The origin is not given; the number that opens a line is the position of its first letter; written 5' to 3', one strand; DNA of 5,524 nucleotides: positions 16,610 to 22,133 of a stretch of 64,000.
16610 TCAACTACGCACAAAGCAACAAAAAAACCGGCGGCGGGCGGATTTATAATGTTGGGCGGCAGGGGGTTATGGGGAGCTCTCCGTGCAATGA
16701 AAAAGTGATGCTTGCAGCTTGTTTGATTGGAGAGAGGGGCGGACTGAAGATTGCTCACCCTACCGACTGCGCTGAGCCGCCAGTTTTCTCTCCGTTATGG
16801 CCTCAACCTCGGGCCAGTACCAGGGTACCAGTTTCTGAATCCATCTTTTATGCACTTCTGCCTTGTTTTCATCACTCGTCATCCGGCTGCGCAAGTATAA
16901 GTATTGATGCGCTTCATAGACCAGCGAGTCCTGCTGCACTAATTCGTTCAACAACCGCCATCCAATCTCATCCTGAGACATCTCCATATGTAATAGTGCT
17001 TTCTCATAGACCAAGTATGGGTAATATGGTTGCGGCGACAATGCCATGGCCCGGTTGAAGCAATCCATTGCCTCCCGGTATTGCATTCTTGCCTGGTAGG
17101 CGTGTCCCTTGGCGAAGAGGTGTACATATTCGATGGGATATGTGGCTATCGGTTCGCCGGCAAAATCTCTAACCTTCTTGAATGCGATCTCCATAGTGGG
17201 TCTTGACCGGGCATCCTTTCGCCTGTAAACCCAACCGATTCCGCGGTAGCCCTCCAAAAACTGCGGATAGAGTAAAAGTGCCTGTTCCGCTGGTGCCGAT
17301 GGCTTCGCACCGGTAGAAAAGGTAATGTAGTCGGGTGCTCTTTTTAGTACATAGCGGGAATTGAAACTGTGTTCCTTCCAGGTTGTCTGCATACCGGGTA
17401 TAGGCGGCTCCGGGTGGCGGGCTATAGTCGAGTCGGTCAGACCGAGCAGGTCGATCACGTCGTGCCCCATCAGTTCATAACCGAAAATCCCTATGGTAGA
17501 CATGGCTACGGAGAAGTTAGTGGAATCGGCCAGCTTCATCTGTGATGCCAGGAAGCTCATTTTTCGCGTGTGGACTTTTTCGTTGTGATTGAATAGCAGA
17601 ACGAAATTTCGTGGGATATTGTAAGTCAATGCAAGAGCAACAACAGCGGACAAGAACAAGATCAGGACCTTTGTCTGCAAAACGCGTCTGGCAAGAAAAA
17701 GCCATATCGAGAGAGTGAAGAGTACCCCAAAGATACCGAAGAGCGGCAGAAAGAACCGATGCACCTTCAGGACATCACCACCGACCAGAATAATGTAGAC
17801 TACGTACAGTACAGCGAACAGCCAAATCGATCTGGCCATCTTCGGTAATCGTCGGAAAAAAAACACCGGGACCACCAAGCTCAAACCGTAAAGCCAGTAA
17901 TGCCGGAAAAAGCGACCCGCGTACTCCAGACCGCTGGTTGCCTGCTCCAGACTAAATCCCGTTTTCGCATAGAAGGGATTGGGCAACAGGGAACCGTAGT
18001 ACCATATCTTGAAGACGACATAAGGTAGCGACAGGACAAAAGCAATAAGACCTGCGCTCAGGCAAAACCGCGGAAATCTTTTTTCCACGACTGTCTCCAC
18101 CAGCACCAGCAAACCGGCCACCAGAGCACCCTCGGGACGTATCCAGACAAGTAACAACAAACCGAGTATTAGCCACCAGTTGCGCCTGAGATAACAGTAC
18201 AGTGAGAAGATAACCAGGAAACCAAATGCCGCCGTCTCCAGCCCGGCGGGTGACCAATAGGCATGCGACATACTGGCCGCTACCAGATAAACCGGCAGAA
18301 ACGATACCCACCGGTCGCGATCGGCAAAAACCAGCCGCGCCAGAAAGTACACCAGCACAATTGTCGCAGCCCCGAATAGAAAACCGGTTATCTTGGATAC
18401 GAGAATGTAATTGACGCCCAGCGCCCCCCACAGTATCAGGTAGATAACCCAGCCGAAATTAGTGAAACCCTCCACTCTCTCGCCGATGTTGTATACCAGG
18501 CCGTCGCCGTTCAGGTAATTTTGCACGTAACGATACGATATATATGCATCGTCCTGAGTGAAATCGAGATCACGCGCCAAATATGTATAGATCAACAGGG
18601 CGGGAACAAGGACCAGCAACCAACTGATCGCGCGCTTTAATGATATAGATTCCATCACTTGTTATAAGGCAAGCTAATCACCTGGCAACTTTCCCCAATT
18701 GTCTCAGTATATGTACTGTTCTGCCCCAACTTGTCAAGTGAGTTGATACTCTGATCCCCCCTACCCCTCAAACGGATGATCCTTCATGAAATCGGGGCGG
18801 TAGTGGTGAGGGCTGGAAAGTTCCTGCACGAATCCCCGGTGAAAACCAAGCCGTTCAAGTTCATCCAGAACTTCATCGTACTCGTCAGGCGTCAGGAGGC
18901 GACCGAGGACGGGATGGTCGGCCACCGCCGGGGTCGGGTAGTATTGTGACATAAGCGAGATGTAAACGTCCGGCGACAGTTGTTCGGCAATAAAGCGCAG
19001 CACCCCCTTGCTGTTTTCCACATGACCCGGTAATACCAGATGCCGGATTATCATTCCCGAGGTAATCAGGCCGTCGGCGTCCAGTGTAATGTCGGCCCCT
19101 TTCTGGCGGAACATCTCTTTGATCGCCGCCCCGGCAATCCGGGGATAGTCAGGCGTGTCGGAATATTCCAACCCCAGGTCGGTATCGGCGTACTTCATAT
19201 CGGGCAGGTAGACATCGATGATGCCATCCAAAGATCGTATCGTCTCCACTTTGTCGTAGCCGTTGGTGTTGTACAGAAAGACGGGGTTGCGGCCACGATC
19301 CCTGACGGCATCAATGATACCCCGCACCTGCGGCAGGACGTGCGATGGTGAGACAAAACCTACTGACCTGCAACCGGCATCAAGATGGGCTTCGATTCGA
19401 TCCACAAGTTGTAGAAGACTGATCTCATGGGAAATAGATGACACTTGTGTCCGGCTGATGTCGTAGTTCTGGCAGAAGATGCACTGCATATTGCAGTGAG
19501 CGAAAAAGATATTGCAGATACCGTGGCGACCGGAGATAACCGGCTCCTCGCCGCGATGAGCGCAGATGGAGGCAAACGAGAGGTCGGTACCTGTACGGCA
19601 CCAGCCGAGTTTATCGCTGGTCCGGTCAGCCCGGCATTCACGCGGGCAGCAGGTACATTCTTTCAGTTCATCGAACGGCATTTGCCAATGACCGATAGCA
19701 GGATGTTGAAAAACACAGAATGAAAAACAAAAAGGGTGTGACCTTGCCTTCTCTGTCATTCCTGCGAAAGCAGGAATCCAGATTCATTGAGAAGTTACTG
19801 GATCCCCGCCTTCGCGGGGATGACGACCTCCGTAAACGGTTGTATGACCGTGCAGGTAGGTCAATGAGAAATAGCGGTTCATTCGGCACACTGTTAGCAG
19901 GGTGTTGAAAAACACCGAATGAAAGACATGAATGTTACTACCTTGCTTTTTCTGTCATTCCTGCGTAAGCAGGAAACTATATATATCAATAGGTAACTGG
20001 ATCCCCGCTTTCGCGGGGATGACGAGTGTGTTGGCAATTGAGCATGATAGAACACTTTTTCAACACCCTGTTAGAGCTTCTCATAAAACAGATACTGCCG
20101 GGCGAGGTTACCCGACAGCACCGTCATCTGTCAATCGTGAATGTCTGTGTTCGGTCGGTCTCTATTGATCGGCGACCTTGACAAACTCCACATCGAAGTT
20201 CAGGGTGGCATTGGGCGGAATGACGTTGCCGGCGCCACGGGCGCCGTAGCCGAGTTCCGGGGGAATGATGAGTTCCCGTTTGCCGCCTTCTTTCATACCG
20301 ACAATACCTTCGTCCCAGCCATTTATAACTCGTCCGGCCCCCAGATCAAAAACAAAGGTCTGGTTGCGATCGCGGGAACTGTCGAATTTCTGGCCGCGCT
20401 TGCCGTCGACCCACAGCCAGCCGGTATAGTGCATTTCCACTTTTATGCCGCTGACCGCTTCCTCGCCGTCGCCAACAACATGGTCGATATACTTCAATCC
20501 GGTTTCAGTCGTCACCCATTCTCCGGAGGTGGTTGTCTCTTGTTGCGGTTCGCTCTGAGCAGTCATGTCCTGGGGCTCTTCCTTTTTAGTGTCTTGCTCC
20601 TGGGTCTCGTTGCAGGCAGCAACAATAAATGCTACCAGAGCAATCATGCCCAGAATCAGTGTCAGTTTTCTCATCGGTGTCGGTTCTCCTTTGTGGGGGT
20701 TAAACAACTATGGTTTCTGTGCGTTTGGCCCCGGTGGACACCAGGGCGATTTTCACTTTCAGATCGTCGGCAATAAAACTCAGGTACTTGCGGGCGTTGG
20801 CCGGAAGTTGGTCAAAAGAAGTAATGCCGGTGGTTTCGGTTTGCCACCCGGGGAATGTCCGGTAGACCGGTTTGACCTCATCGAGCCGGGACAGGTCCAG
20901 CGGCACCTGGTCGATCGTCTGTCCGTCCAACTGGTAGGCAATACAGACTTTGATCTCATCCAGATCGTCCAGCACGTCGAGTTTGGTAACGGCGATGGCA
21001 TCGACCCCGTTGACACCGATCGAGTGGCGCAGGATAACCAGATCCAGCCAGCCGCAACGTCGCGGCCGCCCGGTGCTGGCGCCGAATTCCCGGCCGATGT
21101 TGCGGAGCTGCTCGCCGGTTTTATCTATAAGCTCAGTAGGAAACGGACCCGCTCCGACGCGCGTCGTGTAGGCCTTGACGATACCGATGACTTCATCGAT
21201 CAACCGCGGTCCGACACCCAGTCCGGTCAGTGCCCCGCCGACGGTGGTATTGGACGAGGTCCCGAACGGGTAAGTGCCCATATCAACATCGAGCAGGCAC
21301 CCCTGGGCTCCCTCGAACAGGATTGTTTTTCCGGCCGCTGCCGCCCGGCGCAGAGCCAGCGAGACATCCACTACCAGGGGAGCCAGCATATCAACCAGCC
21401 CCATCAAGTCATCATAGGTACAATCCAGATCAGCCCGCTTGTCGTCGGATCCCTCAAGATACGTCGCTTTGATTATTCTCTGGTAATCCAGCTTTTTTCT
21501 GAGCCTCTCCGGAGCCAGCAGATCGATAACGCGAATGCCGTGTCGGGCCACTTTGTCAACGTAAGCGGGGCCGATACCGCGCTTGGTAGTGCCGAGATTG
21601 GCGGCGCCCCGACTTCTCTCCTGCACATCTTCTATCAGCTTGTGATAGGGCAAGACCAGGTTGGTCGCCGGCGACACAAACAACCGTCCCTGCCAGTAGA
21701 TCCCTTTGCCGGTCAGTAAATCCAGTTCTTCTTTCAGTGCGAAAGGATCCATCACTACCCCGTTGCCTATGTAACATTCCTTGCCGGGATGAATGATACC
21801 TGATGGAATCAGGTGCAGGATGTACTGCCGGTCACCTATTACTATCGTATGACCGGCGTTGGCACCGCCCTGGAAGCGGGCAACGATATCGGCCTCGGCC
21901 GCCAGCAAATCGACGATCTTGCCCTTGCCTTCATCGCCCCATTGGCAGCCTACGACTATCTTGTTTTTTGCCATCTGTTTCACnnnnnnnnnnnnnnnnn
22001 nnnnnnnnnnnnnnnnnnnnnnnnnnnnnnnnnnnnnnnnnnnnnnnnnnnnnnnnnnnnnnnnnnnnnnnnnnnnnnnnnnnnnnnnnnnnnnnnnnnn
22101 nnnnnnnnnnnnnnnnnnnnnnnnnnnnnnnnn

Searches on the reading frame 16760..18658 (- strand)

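Call 15: search_protein_families(library=pfam, proteins=[window:16760-18658:-], max_evalue=0.001)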
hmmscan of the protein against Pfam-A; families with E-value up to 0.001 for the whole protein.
window:16760-18658:- (632 aa): 1 family
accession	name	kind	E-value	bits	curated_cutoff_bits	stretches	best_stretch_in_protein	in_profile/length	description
PF00515.34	TPR_1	-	6.7e-05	23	27.8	1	515-543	5-33/34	Tetratricopeptide repeat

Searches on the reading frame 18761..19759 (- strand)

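Call 77: search_protein_families(library=pfam, proteins=[window:18761-19759:-], max_evalue=0.00001)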
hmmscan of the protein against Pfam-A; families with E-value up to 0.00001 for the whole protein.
window:18761-19759:- (332 aa): 1 family
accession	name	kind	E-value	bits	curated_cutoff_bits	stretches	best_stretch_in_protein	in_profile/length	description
PF04055.27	Radical_SAM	-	6.1e-06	27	29.5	0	84-184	2-105/166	Radical SAM superfamily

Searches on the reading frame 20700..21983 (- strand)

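Call 77: search_protein_families(library=pfam, proteins=[window:20700-21983:-], max_evalue=0.00001)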
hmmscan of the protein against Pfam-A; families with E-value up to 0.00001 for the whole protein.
window:20700-21983:- (427 aa): 1 family
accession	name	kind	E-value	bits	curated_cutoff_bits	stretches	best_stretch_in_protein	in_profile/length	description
PF00709.27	Adenylsucc_synt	-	2.7e-175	583.6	27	1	9-425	1-416/416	Adenylosuccinate synthetase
